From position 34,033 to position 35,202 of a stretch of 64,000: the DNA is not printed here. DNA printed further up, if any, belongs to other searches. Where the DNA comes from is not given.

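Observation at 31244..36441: Stand-alone half of a non-flagellar T3SS: sctD-E-F-G-I-J-K-L operon with Yersinia virC-like order but no secretin, ATPase or export gate nearby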

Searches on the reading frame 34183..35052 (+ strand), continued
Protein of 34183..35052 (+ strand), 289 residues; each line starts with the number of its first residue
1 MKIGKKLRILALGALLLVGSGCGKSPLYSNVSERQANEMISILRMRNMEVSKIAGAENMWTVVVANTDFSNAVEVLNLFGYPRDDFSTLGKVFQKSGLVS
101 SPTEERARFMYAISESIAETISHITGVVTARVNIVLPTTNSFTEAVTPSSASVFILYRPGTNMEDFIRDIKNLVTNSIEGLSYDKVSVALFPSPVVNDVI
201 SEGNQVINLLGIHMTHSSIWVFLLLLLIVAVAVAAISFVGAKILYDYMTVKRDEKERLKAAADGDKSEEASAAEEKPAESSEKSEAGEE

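Call 17: find_encoding_contigs(protein=P0241, flank=10000, max_places=3)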
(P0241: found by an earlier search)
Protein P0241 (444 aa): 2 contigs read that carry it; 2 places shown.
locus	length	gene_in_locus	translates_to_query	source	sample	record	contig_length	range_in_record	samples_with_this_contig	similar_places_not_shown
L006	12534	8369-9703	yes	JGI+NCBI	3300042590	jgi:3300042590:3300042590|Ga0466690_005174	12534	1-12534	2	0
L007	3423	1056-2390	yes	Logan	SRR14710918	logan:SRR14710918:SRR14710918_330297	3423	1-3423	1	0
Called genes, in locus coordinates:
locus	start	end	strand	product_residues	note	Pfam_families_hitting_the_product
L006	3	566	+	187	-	?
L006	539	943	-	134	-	PF09474:Type_III_YscX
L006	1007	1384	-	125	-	PF05932:CesT (weak)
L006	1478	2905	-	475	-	PF09059:TyeA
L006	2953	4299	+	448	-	PF16697:Yop-YscD_cpl, PF00498:FHA (faint), PF21937:Yop-YscD_ppl_2nd (faint), PF23893:Y4YQ_C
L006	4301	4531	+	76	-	-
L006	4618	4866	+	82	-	PF09392:T3SS_needle_F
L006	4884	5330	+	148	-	PF09613:HrpB1_HrpK (weak)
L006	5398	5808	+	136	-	PF09392:T3SS_needle_F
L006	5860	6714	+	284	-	PF01514:YscJ_FliF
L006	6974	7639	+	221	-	PF06578:YscK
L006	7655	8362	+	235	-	PF06635:T3SS_SCTL, PF02108:FliH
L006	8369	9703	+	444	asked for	PF02874:ATP-synt_ab_N (faint), PF00006:ATP-synt_ab, PF18269:T3SS_ATPase_C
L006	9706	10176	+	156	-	PF16789:YscO-like, PF07321:YscO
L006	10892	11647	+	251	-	PF09483:HpaP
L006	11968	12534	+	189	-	?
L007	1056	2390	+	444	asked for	PF02874:ATP-synt_ab_N (faint), PF00006:ATP-synt_ab, PF18269:T3SS_ATPase_C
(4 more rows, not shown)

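Call 18: find_encoding_contigs(protein=P0256, flank=10000, max_places=2)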
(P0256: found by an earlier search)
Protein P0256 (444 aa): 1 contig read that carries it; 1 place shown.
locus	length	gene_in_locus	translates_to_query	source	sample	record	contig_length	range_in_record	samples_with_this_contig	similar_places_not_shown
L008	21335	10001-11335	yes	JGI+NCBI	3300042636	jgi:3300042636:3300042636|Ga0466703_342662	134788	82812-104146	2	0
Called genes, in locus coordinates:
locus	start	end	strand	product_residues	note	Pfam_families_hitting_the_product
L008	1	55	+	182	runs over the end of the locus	-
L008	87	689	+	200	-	PF01066:CDP-OH_P_transf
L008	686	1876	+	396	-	-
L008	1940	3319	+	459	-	PF01875:Memo, PF01871:AMMECR1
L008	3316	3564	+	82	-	-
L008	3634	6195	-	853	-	-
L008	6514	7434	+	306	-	PF02666:PS_Dcarbxylase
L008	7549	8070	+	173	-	PF06271:RDD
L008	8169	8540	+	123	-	PF01245:Ribosomal_L19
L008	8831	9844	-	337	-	-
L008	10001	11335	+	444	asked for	PF02874:ATP-synt_ab_N, PF00006:ATP-synt_ab, PF18269:T3SS_ATPase_C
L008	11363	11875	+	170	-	PF07321:YscO, PF16789:YscO-like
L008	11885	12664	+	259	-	-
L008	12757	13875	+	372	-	-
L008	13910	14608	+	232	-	PF28396:SepQ_C, PF01052:FliMN_C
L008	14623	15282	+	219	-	PF00813:FliP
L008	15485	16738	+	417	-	-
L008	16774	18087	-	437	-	PF05673:DUF815 (weak), PF05496:RuvB_N, PF13191:AAA_16 (faint), PF00004:AAA, PF07728:AAA_5 (weak), PF13173:AAA_14 (weak), PF16193:AAA_assoc_2, PF12002:MgsA_C, +3 more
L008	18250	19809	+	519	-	PF07399:Na_H_antiport_3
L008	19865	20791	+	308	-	PF00551:Formyl_trans_N, PF02911:Formyl_trans_C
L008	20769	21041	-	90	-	-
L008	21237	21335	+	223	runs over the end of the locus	-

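Call 20: find_encoding_contigs(protein=P0245, flank=10000, max_places=1)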
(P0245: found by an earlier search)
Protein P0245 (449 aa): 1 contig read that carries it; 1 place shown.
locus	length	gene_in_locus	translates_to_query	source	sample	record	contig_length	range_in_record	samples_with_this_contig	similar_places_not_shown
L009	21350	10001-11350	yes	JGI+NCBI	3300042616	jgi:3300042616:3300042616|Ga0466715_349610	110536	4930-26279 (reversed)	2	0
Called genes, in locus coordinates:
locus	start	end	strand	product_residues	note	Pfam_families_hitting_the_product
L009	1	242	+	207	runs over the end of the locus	-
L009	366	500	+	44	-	-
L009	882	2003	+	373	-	PF03797:Autotransporter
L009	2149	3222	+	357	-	PF13505:OMP_b-brl (faint)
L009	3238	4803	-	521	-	PF03023:MurJ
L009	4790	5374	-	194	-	PF03602:Cons_hypoth95, PF05175:MTS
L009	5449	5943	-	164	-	PF01668:SmpB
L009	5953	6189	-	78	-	PF01192:RNA_pol_Rpb6 (weak)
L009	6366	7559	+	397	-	PF07690:MFS_1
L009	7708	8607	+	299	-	PF01514:YscJ_FliF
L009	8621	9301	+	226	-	PF06578:YscK (weak)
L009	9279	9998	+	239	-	PF06635:T3SS_SCTL, PF02108:FliH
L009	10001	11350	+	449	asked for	PF02874:ATP-synt_ab_N, PF00006:ATP-synt_ab, PF18269:T3SS_ATPase_C, PF22919:ATP-synt_VA_C (faint)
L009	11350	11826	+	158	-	-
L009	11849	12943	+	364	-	PF09483:HpaP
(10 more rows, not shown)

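Call 21: find_encoding_contigs(protein=P0019, flank=10000, max_places=1)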
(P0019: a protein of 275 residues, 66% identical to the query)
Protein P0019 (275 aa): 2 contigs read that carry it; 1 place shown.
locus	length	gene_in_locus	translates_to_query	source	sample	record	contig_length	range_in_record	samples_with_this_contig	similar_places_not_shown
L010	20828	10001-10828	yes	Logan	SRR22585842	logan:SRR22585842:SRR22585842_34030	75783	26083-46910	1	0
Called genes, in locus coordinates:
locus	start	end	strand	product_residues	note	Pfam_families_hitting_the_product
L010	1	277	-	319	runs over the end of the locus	PF01966:HD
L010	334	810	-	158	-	PF03013:Pyr_excise (weak)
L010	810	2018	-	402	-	-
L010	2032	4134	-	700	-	PF00771:FHIPEP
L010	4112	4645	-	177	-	PF13428:TPR_14 (faint), PF06287:DUF1039 (faint), PF14559:TPR_19, PF28559:TPR_SusR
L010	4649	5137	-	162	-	PF09474:Type_III_YscX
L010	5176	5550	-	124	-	-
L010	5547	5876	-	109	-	PF09059:TyeA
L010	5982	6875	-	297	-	PF00698:Acyl_transf_1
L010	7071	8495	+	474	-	PF16697:Yop-YscD_cpl, PF00498:FHA (faint), PF21937:Yop-YscD_ppl_2nd, PF21934:Yop-YscD_ppl_3rd (weak), PF23893:Y4YQ_C (weak)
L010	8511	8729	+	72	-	-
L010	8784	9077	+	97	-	-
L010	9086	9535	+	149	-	-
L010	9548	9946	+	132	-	PF09392:T3SS_needle_F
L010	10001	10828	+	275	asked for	PF01514:YscJ_FliF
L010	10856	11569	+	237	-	PF06578:YscK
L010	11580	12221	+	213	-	PF06188:HrpE (weak), PF06635:T3SS_SCTL, PF02108:FliH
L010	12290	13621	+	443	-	PF02874:ATP-synt_ab_N, PF00006:ATP-synt_ab, PF18269:T3SS_ATPase_C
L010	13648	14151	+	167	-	PF07321:YscO, PF16789:YscO-like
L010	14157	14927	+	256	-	PF09483:HpaP (weak)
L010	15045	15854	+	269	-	-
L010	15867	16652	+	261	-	PF28396:SepQ_C, PF01052:FliMN_C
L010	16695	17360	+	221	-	PF00813:FliP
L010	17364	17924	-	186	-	-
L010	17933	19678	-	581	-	-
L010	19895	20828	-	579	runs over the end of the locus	-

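Call 22: find_homologous_proteins(query=L010:2032-4134:-)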
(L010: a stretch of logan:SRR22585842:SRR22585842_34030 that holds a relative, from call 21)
Query L010:2032-4134:- (700 aa): 8000 proteins with E <= 0.001 among 8000 candidates; the best 120 are listed.
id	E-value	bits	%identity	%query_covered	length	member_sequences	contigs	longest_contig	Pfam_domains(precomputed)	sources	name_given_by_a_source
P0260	0.0e+0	1496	100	100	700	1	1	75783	PF00771.26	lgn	-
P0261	0.0e+0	1484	99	100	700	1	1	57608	PF00771.26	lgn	-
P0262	0.0e+0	1250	82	100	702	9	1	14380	PF00771.26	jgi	jgi:type III secretion protein V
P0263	0.0e+0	1237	81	100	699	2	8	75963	PF00771.26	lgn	-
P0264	0.0e+0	1229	81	98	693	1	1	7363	PF00771.26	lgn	-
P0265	0.0e+0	1203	80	98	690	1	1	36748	PF00771.26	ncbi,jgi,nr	ncbi:MAG: type III secretion system export apparatus subunit SctV [Puniceicoccales bacterium]|jgi:ty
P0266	0.0e+0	1201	81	97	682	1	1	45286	PF00771.26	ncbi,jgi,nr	ncbi:MAG: type III secretion system export apparatus subunit SctV [Puniceicoccales bacterium]|jgi:ty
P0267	0.0e+0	1192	79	98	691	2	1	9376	PF00771.26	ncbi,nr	ncbi:MAG: type III secretion system export apparatus subunit SctV [Puniceicoccales bacterium]|nr:typ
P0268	0.0e+0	1083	72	99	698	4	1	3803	PF00771.26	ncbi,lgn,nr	ncbi:MAG: type III secretion system export apparatus subunit SctV [Opitutales bacterium]|nr:type III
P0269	0.0e+0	1078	72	99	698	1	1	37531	PF00771.26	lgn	-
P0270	0.0e+0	1075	71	99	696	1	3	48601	PF00771.26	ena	-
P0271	0.0e+0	1070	70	99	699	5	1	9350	PF00771.26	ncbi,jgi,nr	ncbi:MAG: type III secretion system export apparatus subunit SctV [Puniceicoccales bacterium]|jgi:ty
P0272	0.0e+0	1068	71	99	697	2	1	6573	PF00771.26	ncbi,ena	-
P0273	0.0e+0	1068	70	99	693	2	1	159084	PF00771.26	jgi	jgi:type III secretion protein V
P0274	0.0e+0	1067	71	99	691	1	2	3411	PF00771.26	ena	-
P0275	0.0e+0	1066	70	99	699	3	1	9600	PF00771.26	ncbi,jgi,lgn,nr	ncbi:MAG: type III secretion system export apparatus subunit SctV [Puniceicoccales bacterium]|jgi:ty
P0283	0.0e+0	1062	70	99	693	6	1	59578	PF00771.26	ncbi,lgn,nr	ncbi:MAG: type III secretion system export apparatus subunit SctV [Puniceicoccales bacterium]|nr:typ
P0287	0.0e+0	1057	70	99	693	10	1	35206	PF00771.26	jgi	jgi:type III secretion protein V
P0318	0.0e+0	1012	67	98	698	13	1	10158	PF00771.26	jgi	-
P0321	1.8e-298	1010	67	100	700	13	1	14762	PF00771.26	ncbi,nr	ncbi:MAG: type III secretion system export apparatus subunit SctV [Puniceicoccales bacterium]|nr:typ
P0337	7.9e-297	1004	66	100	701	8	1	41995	PF00771.26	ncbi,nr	ncbi:MAG: type III secretion system export apparatus subunit SctV [Puniceicoccales bacterium]|nr:typ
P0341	1.9e-296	1003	67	99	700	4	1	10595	PF00771.26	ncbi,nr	ncbi:MAG: type III secretion system export apparatus subunit SctV [Puniceicoccales bacterium]|nr:typ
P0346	6.0e-295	998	66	100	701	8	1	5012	PF00771.26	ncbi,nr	ncbi:MAG: type III secretion system export apparatus subunit SctV [Puniceicoccales bacterium]|nr:typ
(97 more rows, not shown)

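Call 23: list_cluster_members(proteins=[P0262, P0271, P0283, P0287, P0318, P0321, P0337, P0341, P0346, P0275])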
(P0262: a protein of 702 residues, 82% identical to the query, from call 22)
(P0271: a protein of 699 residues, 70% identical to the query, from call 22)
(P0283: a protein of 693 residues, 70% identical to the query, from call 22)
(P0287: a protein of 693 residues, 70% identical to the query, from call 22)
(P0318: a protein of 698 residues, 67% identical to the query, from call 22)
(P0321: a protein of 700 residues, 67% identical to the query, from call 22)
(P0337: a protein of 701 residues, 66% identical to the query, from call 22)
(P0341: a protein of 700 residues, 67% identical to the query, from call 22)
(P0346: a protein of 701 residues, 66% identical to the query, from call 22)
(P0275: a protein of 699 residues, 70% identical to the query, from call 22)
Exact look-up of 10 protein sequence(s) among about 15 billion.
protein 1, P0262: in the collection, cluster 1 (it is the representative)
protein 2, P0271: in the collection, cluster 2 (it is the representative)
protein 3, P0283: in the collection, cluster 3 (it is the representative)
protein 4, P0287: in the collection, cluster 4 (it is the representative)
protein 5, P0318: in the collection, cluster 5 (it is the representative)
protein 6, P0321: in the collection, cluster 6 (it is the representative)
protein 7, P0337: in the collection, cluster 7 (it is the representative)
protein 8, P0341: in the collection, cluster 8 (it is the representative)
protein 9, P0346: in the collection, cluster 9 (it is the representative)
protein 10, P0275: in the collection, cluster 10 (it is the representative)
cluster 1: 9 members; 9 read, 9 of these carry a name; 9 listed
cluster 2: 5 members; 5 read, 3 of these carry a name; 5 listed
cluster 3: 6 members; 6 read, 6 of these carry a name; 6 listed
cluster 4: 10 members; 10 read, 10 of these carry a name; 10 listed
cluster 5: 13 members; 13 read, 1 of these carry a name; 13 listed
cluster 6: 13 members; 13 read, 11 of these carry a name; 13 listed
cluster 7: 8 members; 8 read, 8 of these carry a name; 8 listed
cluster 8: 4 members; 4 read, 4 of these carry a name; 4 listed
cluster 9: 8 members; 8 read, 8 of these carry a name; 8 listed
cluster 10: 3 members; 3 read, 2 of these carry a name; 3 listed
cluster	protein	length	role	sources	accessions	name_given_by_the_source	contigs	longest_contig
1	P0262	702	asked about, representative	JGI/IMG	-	type III secretion protein V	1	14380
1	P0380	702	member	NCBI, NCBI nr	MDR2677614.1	MAG: type III secretion system export apparatus subunit SctV [Puniceicoccales bacterium] | type III secretion system export apparatus subunit SctV [Puniceicoccales bacterium]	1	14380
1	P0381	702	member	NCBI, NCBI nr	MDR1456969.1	MAG: type III secretion system export apparatus subunit SctV [Puniceicoccales bacterium] | type III secretion system export apparatus subunit SctV [Puniceicoccales bacterium]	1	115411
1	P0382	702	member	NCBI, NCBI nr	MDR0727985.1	MAG: type III secretion system export apparatus subunit SctV [Puniceicoccales bacterium] | type III secretion system export apparatus subunit SctV [Puniceicoccales bacterium]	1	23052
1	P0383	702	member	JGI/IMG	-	type III secretion protein V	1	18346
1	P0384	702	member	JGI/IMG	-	type III secretion protein V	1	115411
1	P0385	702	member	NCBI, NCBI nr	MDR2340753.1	MAG: type III secretion system export apparatus subunit SctV [Puniceicoccales bacterium] | type III secretion system export apparatus subunit SctV [Puniceicoccales bacterium]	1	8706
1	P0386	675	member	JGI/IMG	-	type III secretion protein V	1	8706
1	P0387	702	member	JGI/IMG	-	type III secretion protein V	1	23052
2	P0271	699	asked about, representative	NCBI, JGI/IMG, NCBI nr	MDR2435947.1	MAG: type III secretion system export apparatus subunit SctV [Puniceicoccales bacterium] | type III secretion protein V | type III secretion system export apparatus subunit SctV [Puniceicoccales bacterium]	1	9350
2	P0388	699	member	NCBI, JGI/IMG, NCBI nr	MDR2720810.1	MAG: type III secretion system export apparatus subunit SctV [Puniceicoccales bacterium] | type III secretion protein V | type III secretion system export apparatus subunit SctV [Puniceicoccales bacterium]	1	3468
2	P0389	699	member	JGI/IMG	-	type III secretion protein V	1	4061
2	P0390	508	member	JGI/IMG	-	-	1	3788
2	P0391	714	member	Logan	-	-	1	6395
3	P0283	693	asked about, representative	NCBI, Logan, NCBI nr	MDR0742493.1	MAG: type III secretion system export apparatus subunit SctV [Puniceicoccales bacterium] | type III secretion system export apparatus subunit SctV [Puniceicoccales bacterium]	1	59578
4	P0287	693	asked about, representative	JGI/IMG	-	type III secretion protein V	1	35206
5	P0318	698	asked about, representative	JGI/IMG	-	-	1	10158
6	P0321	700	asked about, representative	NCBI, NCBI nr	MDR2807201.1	MAG: type III secretion system export apparatus subunit SctV [Puniceicoccales bacterium] | type III secretion system export apparatus subunit SctV [Puniceicoccales bacterium]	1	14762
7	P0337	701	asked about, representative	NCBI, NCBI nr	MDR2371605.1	MAG: type III secretion system export apparatus subunit SctV [Puniceicoccales bacterium] | type III secretion system export apparatus subunit SctV [Puniceicoccales bacterium]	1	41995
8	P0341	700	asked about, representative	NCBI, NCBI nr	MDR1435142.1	MAG: type III secretion system export apparatus subunit SctV [Puniceicoccales bacterium] | type III secretion system export apparatus subunit SctV [Puniceicoccales bacterium]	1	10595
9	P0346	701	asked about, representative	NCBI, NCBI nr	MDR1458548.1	MAG: type III secretion system export apparatus subunit SctV [Puniceicoccales bacterium] | type III secretion system export apparatus subunit SctV [Puniceicoccales bacterium]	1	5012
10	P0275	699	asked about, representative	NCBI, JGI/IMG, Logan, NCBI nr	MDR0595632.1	MAG: type III secretion system export apparatus subunit SctV [Puniceicoccales bacterium] | type III secretion protein V | type III secretion system export apparatus subunit SctV [Puniceicoccales bacterium]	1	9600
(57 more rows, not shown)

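Call 24: find_encoding_contigs(protein=P0382, flank=10000, max_places=2)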
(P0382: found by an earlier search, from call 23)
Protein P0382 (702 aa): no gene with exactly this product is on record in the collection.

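Call 25: find_encoding_contigs(protein=P0387, flank=10000, max_places=2)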
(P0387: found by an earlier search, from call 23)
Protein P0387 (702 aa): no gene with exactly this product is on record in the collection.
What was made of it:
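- On Ysc family of injectisomes: These were not seen directly for the window MAG, because its sctV contig could not be fetched (calls 24, 25).
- Tried and rejected: Neither the NCBI nor the JGI version of the protein was on record (calls 24, 25).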

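Call 26: find_related_loci(query=P0387, collection=metagenome_contigs, flank=10000)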
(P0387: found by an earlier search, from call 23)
Query P0387 (702 aa) in metagenome_contigs; peptide patterns used: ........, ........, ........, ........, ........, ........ (x = any residue, [..] = any of these).
266 stretches matched a pattern; 10 encode a relative of the query (tblastn E <= 1e-3); 10 distinct loci.
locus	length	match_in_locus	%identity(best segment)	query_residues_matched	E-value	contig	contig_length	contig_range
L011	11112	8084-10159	66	7-697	0e+0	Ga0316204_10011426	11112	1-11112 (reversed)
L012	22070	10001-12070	65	7-697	0e+0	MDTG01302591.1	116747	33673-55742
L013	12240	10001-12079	66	6-699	0e+0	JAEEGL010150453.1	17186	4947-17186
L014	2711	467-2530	61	6-697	0e+0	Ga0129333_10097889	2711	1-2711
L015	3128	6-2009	62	26-697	0e+0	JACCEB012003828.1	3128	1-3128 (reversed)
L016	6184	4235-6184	65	6-656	0e+0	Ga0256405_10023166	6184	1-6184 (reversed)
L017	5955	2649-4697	61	11-697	0e+0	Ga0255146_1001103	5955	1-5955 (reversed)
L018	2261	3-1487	59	199-697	0e+0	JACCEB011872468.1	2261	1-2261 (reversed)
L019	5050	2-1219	62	290-697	2e-157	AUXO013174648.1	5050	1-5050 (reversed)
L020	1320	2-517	74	526-697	2e-84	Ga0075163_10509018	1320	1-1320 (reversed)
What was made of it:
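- Tried and rejected: The metagenome-collection scan did not contain these samples and returned only relatives at 59-74% identity (call 26).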

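Call 27: find_encoding_contigs(protein=P0384, flank=10000, max_places=2)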
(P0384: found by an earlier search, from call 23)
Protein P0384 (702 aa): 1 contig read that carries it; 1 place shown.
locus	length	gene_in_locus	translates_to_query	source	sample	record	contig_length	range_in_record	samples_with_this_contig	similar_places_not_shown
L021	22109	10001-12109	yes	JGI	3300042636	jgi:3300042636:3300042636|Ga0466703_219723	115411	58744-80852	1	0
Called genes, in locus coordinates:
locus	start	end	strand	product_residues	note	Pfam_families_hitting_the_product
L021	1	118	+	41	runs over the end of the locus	-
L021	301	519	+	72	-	-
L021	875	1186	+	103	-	-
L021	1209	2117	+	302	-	-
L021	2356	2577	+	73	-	-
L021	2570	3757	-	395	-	PF01702:TGT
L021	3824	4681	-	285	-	PF02152:FolB, PF01288:HPPK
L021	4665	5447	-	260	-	PF00809:Pterin_bind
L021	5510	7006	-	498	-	PF00443:UCH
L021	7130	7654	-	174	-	PF01227:GTP_cyclohydroI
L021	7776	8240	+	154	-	PF00210:Ferritin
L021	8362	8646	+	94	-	PF09059:TyeA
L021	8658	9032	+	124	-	-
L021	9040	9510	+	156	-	PF09474:Type_III_YscX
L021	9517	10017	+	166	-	-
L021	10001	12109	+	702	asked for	PF00771:FHIPEP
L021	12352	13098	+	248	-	PF17827:PrmC_N (weak), PF05175:MTS, PF06325:PrmA (weak), PF10294:Methyltransf_16 (weak), PF13847:Methyltransf_31 (weak), PF13649:Methyltransf_25 (weak), PF01170:UPF0020 (weak)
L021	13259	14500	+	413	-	PF00072:Response_reg, PF00158:Sigma54_activat, PF14532:Sigma54_activ_2, PF07728:AAA_5, PF25601:AAA_lid_14, PF02954:HTH_8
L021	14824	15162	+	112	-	-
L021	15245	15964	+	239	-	-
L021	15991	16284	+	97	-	-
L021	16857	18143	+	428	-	-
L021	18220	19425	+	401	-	PF00365:PFK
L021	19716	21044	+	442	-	PF02885:Glycos_trans_3N, PF00591:Glycos_transf_3, PF07831:PYNP_C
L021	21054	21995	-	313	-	-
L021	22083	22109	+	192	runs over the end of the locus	PF03938:OmpH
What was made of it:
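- Tried and rejected: I used the orthologous locus of the close relative instead (call 27).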

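Call 36: search_solved_structures(query=P0258, max_evalue=1e-30)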
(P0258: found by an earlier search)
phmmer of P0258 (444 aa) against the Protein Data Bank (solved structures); distinct sequences matched with E-value up to 1e-30: 202 (the best 60 are shown).
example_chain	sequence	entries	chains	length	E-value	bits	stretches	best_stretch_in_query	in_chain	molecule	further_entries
9e58_A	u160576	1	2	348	5.2e-158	529.6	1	96-439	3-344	Type 3 secretion system ATPase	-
9dmd_A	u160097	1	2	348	3.5e-157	526.9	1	96-439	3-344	Type 3 secretion system ATPase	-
6njo_A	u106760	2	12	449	1e-126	426.5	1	23-441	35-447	Translocator EscN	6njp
4nph_A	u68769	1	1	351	8.1e-119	400.5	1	99-440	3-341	Probable secretion system apparatus ATP synthase SsaN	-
2obl_A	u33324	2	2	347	1.3e-118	399.8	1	97-441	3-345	EscN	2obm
9wd4_A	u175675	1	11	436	2.6e-113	382.4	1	31-441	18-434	Type 3 secretion system ATPase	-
9wf0_A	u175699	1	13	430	2.7e-113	382.3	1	31-441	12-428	Type 3 secretion system ATPase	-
5b0o_A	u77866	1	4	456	1.4e-106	360.1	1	24-438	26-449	Flagellum-specific ATP synthase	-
2dpy_A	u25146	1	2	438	1.9e-106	359.8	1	26-438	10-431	Flagellum-specific ATP synthase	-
6rad_A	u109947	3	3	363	1.3e-97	330.6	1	96-438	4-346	Secretory apparatus ATP synthase (Associated with virulence) | ATP synthase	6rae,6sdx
5ybh_A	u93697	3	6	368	3.4e-94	319.4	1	90-440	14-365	Probable ATP synthase SpaL/MxiB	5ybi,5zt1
5swj_A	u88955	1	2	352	4.1e-93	315.8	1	99-440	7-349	Probable ATP synthase SpaL/MxiB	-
6n76_A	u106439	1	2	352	2e-92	313.5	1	99-440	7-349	ATP synthase SpaL/MxiB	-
6n74_A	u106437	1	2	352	2e-92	313.5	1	99-440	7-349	ATP synthase SpaL/MxiB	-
6n72_A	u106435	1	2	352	2e-92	313.5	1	99-440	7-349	ATP synthase SpaL/MxiB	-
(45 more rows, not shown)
